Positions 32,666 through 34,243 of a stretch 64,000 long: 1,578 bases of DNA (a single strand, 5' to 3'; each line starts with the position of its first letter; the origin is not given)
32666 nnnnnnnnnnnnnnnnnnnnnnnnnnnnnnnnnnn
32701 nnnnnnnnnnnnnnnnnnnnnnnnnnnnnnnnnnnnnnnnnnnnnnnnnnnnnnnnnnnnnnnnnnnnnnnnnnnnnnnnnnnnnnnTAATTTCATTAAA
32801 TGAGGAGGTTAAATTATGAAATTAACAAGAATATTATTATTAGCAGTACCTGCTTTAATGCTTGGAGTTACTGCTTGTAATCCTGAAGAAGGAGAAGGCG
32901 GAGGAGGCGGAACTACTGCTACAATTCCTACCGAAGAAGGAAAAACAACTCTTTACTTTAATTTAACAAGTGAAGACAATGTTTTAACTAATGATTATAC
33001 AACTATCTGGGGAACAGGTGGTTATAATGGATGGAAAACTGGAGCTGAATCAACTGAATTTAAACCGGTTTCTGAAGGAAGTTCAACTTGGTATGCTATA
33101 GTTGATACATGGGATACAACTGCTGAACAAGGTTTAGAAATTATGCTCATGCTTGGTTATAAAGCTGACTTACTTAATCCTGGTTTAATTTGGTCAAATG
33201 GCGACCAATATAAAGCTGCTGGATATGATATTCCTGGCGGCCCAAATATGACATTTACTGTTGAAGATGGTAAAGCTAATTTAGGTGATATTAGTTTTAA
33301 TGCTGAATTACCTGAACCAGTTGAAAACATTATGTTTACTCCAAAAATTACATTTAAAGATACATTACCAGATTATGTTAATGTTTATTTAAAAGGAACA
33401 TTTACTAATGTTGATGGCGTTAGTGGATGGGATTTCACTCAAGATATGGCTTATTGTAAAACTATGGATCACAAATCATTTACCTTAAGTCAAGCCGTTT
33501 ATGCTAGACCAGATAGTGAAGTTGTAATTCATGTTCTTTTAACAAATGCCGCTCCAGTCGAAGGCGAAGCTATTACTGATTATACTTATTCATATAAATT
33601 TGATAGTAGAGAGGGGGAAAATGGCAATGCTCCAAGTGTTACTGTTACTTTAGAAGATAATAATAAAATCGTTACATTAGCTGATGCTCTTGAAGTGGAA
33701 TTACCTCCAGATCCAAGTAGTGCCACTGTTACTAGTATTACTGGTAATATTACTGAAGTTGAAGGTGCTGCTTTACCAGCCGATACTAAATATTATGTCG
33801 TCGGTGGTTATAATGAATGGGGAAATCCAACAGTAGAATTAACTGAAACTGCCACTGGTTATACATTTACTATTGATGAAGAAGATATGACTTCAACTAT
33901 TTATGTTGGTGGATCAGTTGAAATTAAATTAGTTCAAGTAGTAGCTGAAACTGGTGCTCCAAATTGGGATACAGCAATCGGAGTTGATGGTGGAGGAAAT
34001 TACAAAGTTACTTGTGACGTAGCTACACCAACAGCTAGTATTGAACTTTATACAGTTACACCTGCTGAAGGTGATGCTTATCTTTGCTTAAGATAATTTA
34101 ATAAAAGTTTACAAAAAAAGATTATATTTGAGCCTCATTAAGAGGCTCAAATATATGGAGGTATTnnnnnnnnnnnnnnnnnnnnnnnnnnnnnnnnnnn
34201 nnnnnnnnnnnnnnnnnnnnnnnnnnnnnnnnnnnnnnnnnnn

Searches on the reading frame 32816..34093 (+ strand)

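Call 3: search_protein_families(library=pfam, proteins=[window:32816-34093:+], max_evalue=0.1)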
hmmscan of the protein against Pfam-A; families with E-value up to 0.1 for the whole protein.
window:32816-34093:+ (426 aa): 1 family
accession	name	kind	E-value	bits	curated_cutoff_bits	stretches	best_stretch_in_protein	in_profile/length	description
PF16760.10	CBM53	-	0.00051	20.7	27.6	0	45-96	2-46/57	Starch/carbohydrate-binding module (family 53)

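Call 55: search_protein_families(library=ncbifam, proteins=[window:32816-34093:+], max_evalue=0.01)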
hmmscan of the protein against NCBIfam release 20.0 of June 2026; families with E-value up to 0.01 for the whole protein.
window:32816-34093:+ (426 aa): 0 families
